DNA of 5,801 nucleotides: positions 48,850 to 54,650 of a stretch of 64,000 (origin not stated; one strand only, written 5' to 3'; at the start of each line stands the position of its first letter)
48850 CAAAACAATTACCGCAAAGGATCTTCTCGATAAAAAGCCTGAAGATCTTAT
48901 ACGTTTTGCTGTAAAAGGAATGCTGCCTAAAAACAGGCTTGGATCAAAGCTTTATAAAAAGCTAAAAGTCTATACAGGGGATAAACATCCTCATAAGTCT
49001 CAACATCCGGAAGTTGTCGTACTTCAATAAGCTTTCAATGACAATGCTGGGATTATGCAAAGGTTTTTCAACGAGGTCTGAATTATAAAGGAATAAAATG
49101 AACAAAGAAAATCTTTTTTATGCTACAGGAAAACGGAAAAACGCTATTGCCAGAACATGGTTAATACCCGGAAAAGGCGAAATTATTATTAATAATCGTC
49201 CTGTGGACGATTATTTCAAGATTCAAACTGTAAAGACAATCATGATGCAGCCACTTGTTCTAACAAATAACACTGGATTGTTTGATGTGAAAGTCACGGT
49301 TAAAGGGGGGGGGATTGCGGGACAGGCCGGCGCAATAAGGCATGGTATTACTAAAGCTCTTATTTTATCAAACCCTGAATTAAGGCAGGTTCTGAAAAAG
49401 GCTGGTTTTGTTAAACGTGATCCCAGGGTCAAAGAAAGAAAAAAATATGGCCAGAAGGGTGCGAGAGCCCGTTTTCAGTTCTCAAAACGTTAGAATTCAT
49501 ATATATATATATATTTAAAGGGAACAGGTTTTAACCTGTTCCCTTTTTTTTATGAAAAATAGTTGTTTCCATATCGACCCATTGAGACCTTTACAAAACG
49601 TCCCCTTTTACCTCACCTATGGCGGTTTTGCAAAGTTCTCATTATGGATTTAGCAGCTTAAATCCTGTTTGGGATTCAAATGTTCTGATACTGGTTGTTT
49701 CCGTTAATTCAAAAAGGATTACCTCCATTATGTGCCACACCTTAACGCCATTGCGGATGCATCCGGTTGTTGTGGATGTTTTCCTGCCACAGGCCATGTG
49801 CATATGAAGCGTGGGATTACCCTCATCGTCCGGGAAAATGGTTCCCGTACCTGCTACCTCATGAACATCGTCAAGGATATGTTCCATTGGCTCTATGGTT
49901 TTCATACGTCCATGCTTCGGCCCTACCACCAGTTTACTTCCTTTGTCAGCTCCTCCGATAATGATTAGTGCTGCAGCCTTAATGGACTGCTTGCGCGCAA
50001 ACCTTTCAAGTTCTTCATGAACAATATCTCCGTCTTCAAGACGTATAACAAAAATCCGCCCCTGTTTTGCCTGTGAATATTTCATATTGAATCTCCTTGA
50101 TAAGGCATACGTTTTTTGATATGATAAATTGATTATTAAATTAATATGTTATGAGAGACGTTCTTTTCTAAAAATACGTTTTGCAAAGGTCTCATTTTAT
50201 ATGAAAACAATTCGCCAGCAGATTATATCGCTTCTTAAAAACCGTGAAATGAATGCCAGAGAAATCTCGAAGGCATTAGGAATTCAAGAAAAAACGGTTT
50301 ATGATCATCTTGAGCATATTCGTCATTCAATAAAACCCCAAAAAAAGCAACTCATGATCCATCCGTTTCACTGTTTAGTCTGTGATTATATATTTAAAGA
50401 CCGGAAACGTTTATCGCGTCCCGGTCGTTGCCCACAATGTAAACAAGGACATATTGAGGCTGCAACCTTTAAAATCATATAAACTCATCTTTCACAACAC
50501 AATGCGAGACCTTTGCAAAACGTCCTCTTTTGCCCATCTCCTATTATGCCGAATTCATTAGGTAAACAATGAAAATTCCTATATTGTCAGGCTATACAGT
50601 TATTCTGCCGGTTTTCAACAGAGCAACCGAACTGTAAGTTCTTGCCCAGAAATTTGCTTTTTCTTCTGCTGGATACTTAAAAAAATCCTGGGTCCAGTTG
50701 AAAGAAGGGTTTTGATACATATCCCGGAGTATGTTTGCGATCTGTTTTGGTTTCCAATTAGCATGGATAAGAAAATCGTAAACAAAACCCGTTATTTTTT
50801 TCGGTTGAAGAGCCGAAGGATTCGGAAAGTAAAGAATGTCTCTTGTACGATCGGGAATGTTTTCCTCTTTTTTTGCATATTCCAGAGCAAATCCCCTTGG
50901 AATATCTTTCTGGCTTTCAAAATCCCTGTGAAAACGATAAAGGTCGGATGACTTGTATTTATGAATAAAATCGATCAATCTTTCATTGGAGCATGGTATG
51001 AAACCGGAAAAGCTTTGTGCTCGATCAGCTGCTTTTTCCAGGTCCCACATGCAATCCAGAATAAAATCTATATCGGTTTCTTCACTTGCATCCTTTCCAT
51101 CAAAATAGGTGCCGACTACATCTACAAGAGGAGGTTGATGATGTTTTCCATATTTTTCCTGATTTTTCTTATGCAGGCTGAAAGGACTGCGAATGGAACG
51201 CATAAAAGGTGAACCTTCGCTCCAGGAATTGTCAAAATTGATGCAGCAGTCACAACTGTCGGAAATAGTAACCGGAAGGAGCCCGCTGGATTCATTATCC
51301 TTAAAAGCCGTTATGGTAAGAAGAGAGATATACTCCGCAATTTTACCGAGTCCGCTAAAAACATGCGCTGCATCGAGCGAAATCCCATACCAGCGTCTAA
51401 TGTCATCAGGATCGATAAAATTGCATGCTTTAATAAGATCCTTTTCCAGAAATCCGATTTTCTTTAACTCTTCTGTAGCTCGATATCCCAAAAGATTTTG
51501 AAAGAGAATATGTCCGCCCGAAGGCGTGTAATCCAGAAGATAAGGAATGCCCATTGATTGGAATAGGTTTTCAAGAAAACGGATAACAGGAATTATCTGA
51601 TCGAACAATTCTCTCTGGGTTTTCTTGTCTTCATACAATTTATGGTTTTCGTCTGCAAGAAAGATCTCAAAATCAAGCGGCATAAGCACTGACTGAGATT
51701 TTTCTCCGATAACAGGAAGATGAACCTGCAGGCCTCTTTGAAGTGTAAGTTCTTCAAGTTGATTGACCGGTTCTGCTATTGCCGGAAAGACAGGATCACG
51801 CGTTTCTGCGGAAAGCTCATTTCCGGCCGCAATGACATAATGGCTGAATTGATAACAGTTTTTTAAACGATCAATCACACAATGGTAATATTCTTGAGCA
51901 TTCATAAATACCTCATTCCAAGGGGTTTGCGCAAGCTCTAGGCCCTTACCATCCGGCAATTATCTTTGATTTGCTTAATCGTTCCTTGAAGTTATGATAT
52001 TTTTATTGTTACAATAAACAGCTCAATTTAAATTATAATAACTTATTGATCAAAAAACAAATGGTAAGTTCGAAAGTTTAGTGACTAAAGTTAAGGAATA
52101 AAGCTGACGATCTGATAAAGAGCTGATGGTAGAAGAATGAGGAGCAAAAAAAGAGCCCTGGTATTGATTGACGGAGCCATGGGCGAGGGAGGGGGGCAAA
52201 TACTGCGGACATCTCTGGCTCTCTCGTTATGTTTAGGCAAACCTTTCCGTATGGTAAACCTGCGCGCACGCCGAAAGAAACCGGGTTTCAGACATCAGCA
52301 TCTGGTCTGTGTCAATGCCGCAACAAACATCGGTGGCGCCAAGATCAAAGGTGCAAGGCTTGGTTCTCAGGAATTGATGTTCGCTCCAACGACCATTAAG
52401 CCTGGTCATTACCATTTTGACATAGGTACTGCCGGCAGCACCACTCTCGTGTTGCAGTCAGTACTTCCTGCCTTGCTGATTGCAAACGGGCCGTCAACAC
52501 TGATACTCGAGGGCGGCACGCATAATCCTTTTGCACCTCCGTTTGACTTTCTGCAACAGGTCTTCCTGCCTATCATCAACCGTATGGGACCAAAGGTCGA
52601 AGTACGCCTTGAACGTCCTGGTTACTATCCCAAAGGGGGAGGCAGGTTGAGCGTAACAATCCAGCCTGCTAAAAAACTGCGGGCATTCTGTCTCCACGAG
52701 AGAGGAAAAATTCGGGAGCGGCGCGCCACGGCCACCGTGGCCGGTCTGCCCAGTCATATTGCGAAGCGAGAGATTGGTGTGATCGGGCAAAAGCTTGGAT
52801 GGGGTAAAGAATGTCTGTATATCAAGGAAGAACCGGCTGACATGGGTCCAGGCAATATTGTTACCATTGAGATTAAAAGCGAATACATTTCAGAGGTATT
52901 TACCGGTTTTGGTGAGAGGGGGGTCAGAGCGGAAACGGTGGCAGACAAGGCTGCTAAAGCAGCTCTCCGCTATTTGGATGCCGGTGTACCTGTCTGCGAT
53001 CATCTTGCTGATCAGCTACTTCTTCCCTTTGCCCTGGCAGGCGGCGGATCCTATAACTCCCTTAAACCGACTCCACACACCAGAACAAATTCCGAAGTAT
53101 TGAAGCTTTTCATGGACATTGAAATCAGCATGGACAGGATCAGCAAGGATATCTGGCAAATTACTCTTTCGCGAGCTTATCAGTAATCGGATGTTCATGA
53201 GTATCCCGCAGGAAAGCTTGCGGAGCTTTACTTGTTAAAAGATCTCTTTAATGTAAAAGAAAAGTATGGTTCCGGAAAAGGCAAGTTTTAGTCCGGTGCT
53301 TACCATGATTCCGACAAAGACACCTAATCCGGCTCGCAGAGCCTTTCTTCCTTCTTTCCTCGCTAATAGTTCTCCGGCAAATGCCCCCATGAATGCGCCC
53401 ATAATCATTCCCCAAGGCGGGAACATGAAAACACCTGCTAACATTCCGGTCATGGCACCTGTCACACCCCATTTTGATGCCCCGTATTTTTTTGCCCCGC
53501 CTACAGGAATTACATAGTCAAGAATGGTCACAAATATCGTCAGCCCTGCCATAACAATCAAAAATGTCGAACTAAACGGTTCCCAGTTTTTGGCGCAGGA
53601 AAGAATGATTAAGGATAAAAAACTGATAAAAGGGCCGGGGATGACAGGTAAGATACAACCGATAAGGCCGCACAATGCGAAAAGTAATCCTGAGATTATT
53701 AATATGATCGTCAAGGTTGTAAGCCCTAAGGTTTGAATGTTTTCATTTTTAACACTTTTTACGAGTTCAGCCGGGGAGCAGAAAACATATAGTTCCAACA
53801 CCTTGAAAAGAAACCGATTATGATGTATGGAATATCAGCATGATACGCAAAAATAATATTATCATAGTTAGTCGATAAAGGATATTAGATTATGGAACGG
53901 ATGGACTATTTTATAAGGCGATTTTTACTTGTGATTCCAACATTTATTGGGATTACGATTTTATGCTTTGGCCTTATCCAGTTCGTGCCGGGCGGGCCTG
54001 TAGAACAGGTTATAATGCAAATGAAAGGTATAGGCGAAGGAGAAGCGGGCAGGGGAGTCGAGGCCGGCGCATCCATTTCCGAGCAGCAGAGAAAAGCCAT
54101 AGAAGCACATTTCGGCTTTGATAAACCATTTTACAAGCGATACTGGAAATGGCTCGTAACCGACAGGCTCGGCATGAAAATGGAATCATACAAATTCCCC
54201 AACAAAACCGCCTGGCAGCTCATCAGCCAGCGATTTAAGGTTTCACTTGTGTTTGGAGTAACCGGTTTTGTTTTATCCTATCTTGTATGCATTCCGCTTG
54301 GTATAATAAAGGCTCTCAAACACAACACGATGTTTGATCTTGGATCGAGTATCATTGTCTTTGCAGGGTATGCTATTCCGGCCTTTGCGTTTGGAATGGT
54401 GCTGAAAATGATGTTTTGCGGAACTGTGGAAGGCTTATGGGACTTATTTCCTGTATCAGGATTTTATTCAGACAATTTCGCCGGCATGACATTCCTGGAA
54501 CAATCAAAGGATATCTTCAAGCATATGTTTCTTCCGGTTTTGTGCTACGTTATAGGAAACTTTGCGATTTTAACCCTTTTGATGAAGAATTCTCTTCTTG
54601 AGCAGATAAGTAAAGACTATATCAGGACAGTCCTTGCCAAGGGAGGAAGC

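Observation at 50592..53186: An uncharacterised 437-455 aa protein with an AEP/PrimPol-like motif triad is divergently paired with a stand-alone rtcA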

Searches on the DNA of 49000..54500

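Call 47: search_rna_families(source=window, start=49000, end=54500, threshold=evalue, max_evalue=1)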
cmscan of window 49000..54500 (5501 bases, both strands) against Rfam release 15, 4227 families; matches with E-value up to 1: 1.
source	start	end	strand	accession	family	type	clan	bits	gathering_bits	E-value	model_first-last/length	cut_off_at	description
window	49430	49557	+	RF00558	L20_leader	Cis-reg; leader;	-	28.3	58.7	0.016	1-127/127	no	Ribosomal protein L20 leader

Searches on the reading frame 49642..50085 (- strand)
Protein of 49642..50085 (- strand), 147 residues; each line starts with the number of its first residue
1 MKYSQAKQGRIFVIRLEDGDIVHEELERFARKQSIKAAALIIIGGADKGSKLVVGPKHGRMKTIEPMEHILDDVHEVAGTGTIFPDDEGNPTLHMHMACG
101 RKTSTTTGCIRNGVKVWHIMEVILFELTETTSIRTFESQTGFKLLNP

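Call 3: search_protein_families(library=pfam, proteins=[window:49642-50085:-], max_evalue=1)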
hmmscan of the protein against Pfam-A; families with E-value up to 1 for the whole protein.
window:49642-50085:- (147 aa): 1 family
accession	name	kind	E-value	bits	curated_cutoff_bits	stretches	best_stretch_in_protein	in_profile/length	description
PF03479.20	PCC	-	2.1e-22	80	25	1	10-128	1-116/117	Plants and Prokaryotes Conserved (PCC) domain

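Call 4: search_protein_families(library=ncbifam, proteins=[window:49642-50085:-], max_evalue=1)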
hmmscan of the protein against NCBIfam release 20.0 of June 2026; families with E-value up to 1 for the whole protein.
window:49642-50085:- (147 aa): 1 family
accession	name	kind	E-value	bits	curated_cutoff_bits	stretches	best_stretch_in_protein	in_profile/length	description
TIGR04009.1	wcaE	equivalog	0.056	12.7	369.2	1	8-46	82-119/248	colanic acid biosynthesis glycosyltransferase WcaE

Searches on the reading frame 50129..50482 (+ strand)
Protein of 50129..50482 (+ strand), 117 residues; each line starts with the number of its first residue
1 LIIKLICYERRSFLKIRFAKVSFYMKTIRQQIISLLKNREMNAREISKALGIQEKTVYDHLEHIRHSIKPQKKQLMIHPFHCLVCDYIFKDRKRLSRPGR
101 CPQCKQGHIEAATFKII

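Call 3: search_protein_families(library=pfam, proteins=[window:50129-50482:+], max_evalue=1)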
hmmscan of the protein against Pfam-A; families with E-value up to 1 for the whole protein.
window:50129-50482:+ (117 aa): 28 families (the best 25 are shown)
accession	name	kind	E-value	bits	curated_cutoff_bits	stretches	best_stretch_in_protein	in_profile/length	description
PF21476.4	PF0610-like_N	-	2.2e-20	73.1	33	1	27-76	1-50/50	PF0610-like, N-terminal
PF01022.26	HTH_5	-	7.1e-07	29.5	22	1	29-64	4-39/47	Bacterial regulatory protein, arsR family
PF23470.1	Zn_ribbon_PF0610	-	1.1e-05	25.5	26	1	79-116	1-36/39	PF0610 rubredoxin-like zinc beta-ribbon domain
PF01978.25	TrmB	-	2.1e-05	24.7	25.6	1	34-63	16-45/68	Sugar-specific transcriptional regulator TrmB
PF13384.12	HTH_23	-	8.1e-05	22.8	24.6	1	28-63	6-40/50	Homeodomain-like domain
PF13551.12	HTH_29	-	0.00025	21.5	28.1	1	29-62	1-34/64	Winged helix-turn helix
PF13518.12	HTH_28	-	0.00059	20.3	25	1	29-66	2-38/52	Helix-turn-helix domain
PF08279.18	HTH_11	-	0.00059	20.1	25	1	29-65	2-40/55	HTH domain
PF04967.18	HTH_10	-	0.00062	20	23.1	1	39-66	22-49/53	HTH DNA binding domain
PF08280.17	HTH_Mga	-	0.0015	19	23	1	35-64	14-43/59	M protein trans-acting positive regulator (MGA) HTH domain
PF14493.12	HTH_40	-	0.0029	18.3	27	1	34-66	7-38/89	Helix-turn-helix domain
PF00196.25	GerE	-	0.0031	17.5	23.5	1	43-68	20-45/57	Bacterial regulatory proteins, luxR family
PF21349.2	RUBY_RBDX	-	0.0054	16.6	26.5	1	81-107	2-25/30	Rubrerythrin, rubredoxin-like domain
PF24852.1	DUF7726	-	0.0057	17.2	26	1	26-62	8-44/73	Domain of unknown function (DUF7726)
PF05043.19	Mga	-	0.0089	17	21.1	1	32-75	21-63/87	Mga helix-turn-helix domain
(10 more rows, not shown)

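Call 4: search_protein_families(library=ncbifam, proteins=[window:50129-50482:+], max_evalue=1)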
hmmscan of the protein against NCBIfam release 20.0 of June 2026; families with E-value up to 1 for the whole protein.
window:50129-50482:+ (117 aa): 22 families
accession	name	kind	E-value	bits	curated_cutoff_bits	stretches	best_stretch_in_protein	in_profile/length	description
NF033789.1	repress_SdpR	subfamily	5.1e-06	26.3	100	1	27-67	8-48/79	autorepressor SdpR family transcription factor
NF033788.1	HTH_metalloreg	subfamily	0.00031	20.5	55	1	28-65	12-50/77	metalloregulator ArsR/SmtB family transcription factor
TIGR02605.1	CxxC_CxxC_SSSS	subfamily_domain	0.0015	18.5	31.3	1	80-109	6-37/52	FmdB family zinc ribbon protein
TIGR02937.1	sigma70-ECF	superfamily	0.0051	16.5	42.9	1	30-69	123-162/165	sigma-70 family RNA polymerase sigma factor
NF011940.0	PRK15411.1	equivalog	0.0073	16.1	162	1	41-78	153-190/207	transcriptional regulator RcsA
NF053755.1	MsvR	equivalog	0.009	15.7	220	1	26-66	12-52/236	transcriptional factor MsvR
TIGR01884.1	cas_HTH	subfamily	0.011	15.1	60.2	1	11-64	126-180/202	CRISPR-associated CARF protein Csa3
TIGR02985.1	Sig70_bacteroi1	subfamily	0.018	15.3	126.4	1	29-63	119-153/162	RNA polymerase sigma-70 factor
NF033545.0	transpos_IS630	equivalog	0.018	14.5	100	1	29-65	1-37/299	IS630 family transposase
NF058625.1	sigma_PG0214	equivalog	0.032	13.9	130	1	29-73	118-162/170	GFO_1088 family ECF-type sigma factor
NF040595.1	HTH_Cbp1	equivalog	0.033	14.1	140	1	25-75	48-95/135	CRISPR DNA repeat-binding protein Cbp1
NF053602.1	Phr_regulator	exception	0.035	13.7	320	1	28-64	13-49/191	heat shock transcription regulator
NF004170.0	PRK05638.1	equivalog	0.042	12.4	421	1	20-64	364-410/442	threonine synthase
NF041413.1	ArsR_Rv2640c_fam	equivalog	0.049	14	155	1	28-67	43-85/118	Rv2640c family ArsR-like transcriptional regulator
TIGR01074.1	rep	equivalog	0.058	11.6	951.45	1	26-95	29-98/668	DNA helicase Rep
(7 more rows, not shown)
